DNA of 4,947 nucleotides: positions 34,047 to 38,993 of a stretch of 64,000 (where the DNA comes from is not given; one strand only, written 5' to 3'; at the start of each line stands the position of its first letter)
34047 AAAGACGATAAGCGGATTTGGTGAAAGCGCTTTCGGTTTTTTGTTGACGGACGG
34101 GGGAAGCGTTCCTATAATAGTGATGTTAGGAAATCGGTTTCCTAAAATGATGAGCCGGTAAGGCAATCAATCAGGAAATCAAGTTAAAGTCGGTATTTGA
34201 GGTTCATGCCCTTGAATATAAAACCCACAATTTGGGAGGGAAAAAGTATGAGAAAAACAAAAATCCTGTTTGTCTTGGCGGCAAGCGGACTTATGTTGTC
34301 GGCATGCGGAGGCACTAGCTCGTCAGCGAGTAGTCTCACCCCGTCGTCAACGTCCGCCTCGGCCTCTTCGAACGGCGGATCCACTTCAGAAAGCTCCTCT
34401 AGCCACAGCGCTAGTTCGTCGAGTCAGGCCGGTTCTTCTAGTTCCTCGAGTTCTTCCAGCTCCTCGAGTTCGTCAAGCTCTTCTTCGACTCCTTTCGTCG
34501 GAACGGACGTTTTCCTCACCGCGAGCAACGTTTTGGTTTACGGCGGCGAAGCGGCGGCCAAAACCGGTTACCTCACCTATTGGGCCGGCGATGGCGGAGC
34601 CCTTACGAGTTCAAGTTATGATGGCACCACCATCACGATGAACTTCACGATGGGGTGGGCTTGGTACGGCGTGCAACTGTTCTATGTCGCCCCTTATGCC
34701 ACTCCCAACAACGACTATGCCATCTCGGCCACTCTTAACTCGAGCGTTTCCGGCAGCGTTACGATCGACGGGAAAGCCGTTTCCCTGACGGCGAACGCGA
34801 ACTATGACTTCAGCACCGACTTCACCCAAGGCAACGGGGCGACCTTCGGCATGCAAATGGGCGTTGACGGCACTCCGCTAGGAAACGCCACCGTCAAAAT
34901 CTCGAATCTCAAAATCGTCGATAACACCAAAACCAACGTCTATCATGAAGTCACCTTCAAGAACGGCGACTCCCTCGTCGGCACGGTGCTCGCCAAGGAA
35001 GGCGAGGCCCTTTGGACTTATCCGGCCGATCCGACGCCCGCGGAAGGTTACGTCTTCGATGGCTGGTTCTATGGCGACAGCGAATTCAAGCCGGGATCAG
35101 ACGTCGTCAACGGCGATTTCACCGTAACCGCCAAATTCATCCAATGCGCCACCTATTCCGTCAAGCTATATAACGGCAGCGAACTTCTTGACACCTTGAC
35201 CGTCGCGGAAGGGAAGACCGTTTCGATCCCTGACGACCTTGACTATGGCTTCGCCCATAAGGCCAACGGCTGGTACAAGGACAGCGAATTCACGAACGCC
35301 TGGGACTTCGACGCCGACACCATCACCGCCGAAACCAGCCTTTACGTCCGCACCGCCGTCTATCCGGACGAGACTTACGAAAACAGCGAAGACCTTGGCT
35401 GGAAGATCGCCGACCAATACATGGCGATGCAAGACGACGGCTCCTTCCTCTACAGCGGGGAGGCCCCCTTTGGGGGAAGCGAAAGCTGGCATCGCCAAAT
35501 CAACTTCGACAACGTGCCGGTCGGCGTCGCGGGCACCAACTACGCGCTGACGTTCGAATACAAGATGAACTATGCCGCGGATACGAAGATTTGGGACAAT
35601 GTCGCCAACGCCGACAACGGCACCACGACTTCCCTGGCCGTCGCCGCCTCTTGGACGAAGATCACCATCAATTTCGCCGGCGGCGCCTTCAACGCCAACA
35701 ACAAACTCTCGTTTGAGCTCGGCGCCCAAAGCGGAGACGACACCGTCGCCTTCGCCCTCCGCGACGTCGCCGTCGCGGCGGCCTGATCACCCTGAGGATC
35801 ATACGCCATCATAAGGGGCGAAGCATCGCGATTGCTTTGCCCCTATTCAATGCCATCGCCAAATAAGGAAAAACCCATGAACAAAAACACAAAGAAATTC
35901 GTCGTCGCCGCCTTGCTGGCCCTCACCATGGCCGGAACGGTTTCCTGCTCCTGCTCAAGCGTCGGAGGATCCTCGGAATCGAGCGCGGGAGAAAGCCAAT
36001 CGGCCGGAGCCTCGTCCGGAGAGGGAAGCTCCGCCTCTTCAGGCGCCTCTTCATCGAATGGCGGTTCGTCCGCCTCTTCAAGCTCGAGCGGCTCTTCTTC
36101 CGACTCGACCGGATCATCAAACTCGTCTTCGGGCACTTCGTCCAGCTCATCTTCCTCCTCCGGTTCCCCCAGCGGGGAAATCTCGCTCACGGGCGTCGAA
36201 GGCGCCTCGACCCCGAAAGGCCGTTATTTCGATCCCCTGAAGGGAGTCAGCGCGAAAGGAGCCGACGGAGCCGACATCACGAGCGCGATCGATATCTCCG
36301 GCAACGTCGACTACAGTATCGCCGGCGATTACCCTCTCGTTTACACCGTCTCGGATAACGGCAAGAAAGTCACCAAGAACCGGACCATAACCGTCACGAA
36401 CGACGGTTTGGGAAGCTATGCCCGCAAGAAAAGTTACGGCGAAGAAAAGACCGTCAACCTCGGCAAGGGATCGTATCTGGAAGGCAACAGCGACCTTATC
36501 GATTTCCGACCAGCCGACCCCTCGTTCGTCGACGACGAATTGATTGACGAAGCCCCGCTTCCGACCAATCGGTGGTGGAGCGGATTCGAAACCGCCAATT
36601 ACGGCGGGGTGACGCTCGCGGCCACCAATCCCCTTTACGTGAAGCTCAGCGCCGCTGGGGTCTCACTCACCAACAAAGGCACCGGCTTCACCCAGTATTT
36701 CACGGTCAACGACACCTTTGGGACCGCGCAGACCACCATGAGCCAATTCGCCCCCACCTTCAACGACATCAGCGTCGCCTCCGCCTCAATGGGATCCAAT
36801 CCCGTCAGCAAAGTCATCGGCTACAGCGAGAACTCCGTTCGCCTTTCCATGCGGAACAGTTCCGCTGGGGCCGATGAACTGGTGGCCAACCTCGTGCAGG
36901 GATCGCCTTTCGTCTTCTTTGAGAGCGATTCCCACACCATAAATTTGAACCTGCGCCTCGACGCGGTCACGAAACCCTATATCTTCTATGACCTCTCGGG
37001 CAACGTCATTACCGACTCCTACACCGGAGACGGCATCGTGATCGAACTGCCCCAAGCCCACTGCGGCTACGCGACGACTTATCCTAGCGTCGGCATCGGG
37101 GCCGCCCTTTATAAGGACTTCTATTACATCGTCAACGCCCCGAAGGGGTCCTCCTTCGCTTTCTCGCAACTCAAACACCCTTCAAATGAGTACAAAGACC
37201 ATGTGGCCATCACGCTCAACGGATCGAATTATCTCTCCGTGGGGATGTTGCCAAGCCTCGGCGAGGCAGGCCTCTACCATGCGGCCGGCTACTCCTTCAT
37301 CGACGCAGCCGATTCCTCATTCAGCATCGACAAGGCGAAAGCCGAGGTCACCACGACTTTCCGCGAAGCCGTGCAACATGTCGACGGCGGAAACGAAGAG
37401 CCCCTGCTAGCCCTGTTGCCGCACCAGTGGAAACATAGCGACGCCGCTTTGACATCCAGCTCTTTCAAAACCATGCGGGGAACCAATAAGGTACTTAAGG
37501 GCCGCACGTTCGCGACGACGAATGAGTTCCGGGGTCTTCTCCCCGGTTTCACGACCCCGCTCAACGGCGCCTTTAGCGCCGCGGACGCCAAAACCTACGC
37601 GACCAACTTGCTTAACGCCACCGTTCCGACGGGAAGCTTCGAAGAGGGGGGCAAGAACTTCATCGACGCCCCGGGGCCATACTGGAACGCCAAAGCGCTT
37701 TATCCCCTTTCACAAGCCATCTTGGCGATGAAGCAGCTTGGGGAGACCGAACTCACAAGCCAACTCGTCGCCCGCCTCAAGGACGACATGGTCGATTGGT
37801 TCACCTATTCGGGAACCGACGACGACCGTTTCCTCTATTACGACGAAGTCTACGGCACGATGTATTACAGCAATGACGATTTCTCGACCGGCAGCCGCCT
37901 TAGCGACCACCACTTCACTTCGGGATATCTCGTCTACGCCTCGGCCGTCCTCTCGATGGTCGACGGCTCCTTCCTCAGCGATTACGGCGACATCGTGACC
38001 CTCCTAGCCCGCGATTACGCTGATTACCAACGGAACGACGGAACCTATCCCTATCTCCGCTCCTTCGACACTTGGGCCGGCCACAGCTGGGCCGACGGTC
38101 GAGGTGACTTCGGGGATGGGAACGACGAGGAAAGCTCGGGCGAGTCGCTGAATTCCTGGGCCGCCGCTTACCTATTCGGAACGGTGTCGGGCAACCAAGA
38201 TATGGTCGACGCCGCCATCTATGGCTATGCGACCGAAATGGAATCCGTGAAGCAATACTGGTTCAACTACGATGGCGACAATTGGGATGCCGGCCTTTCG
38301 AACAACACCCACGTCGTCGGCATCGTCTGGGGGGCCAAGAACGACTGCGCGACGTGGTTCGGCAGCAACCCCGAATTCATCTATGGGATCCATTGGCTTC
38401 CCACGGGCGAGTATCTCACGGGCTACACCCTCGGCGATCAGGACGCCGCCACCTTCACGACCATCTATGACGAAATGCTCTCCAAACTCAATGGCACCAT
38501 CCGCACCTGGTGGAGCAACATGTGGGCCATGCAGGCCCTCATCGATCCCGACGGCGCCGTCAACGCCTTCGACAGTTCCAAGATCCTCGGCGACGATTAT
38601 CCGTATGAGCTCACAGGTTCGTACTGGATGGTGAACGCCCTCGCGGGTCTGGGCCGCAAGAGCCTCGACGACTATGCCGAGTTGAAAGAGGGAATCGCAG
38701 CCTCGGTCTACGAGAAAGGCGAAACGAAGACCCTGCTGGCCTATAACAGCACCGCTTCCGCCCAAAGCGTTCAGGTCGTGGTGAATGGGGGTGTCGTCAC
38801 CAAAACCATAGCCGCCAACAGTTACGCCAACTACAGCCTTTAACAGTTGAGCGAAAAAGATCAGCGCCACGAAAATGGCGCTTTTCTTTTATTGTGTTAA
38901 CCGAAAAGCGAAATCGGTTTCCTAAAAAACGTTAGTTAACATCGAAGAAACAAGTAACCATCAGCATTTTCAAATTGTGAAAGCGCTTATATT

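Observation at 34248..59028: Coherent Gram-positive-style beta-1,3/1,6-glucan (laminarin-like) utilisation locus of about 25 kb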

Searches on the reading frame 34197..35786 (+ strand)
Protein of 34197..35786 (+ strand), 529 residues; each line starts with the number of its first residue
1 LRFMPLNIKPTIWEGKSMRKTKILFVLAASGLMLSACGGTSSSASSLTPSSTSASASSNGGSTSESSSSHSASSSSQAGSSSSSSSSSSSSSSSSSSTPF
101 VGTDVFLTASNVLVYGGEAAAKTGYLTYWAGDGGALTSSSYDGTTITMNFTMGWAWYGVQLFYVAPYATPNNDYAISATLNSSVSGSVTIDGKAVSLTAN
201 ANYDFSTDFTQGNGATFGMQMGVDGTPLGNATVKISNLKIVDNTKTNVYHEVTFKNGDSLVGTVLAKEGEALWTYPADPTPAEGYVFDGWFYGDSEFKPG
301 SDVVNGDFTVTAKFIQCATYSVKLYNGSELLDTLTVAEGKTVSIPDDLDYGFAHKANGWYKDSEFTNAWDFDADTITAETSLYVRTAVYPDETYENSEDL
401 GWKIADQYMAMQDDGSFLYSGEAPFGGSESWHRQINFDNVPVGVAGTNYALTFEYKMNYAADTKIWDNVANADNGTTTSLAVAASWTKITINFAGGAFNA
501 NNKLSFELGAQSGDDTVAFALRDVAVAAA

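Call 3: search_protein_families(library=pfam, proteins=[window:34197-35786:+], max_evalue=0.01)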
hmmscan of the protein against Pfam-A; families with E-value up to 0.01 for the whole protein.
window:34197-35786:+ (529 aa): 2 families
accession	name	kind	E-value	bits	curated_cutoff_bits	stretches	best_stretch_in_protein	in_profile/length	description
PF09479.16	Flg_new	-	9.5e-09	35.7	27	2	251-313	2-65/65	Listeria-Bacteroides repeat domain (List_Bact_rpt)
PF17998.7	AgI_II_C2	-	0.0015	19.4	27.1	0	187-271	10-87/148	Cell surface antigen I/II C2 terminal domain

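Call 11: search_protein_families(library=ncbifam, proteins=[window:34248-35786:+], max_evalue=0.01)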
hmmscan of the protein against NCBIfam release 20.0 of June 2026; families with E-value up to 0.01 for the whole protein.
window:34248-35786:+ (512 aa): 3 families
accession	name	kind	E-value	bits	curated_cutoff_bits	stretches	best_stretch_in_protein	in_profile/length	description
NF052328.1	NeuramTDE0471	equivalog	0.00041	19.2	900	1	337-370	84-117/538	neuraminidase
TIGR02543.1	List_Bact_rpt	repeat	0.0044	17.3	20.95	1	266-297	4-40/44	TIGR02543 family repeat protein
NF047847.2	SS_mature_LptM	equivalog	0.0094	16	27.7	0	1-21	1-21/31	LPS translocon maturation chaperone LptM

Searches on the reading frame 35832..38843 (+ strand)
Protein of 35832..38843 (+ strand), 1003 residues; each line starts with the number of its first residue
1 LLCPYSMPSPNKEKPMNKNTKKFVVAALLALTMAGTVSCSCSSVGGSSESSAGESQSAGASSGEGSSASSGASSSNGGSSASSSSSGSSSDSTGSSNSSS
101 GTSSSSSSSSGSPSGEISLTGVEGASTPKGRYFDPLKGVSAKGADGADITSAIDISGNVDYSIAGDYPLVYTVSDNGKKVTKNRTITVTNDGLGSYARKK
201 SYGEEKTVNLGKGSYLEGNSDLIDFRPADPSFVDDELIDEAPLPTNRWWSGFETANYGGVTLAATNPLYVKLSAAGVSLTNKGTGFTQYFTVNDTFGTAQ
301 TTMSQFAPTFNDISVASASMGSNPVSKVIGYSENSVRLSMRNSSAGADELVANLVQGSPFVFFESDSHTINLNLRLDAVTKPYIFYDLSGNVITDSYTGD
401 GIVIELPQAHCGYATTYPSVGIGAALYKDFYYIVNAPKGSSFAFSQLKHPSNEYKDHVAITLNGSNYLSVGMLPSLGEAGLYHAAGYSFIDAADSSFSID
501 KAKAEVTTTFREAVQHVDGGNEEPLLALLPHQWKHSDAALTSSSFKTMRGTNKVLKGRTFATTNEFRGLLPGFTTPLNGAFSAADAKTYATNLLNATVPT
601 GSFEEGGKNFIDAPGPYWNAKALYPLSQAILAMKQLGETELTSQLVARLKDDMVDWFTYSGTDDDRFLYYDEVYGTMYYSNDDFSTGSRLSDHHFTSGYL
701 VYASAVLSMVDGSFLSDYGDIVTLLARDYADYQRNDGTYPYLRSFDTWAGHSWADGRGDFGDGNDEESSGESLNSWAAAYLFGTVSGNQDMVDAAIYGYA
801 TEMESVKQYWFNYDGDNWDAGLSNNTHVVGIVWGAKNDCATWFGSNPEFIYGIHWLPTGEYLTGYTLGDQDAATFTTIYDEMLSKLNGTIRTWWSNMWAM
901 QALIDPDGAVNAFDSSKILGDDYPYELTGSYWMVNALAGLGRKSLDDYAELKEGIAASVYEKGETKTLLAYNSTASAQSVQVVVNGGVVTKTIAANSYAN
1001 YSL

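Call 3: search_protein_families(library=pfam, proteins=[window:35832-38843:+], max_evalue=0.01)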
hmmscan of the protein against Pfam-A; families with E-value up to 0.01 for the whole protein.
window:35832-38843:+ (1003 aa): 3 families
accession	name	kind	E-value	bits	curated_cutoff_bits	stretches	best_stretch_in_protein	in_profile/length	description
PF17652.7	Glyco_hydro81C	-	3.2e-51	175.1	25.6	1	616-917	31-333/349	Glycosyl hydrolase family 81 C-terminal domain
PF16403.11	Bact_surface_Ig-like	-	8.2e-12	45.4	27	1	117-188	1-71/71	Bacterial surface protein, Ig-like domain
PF03639.19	Glyco_hydro_81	-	0.00031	20.5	25.6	1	239-363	11-134/323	Glycosyl hydrolase family 81 N-terminal domain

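Call 18: search_solved_structures(query=window:35832-38843:+, max_evalue=0.001)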
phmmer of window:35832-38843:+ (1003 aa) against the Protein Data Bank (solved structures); distinct sequences matched with E-value up to 0.001: 13.
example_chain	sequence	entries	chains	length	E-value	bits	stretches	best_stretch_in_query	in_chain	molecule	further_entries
6fop_A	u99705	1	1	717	3.5e-70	240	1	462-989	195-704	Glycoside hydrolase family 81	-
5v1w_A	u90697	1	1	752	2.7e-53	184.1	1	462-977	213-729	Glycoside Hydrolase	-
5t4a_A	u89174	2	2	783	3e-53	184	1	462-923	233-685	Glycoside Hydrolase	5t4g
5t49_A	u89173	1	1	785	3.1e-53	184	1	462-923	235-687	BH0236 protein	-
5upi_A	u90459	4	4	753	6.5e-53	182.9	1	462-977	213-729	BH0236 protein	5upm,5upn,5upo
5t4c_A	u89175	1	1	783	7.3e-53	182.7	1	462-923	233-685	Glycoside Hydrolase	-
4k35_A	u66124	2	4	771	1.4e-22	82.5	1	676-913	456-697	glycoside hydrolase family 81 endo-beta-1,3-glucanase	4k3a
5xbz_A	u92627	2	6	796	1.7e-22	82.2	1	676-913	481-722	Endo-beta-1,3-glucanase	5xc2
4mb3_A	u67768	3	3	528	3.7e-14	54.6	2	119-188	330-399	Chitinase 60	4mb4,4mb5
4hmc_A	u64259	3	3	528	3.7e-14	54.6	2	119-188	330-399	Chitinase 60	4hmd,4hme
9fbo_A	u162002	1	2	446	2e-07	32.3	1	119-189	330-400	Chitinase 60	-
2kpn_A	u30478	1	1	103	5.3e-07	30.9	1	116-188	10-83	Bacillolysin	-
6hiv_BK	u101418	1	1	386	2.1e-05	25.6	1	58-186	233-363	mL77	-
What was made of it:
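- On GH81 endo-beta-1,3-glucanase: PDB 6fop 3.5e-70 and BH0236 about 3e-53 (call 18).
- Checked: GH81: Pfam Glyco_hydro81C 3e-51 (call 3); PDB 6fop 3.5e-70 (call 18).
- GH81 is a beta-1,3-specific family (call 18).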

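Call 82: search_protein_families(library=ncbifam, proteins=[window:35877-38843:+], max_evalue=0.00001)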
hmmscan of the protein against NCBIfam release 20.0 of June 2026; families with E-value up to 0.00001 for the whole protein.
window:35877-38843:+ (988 aa): 0 families
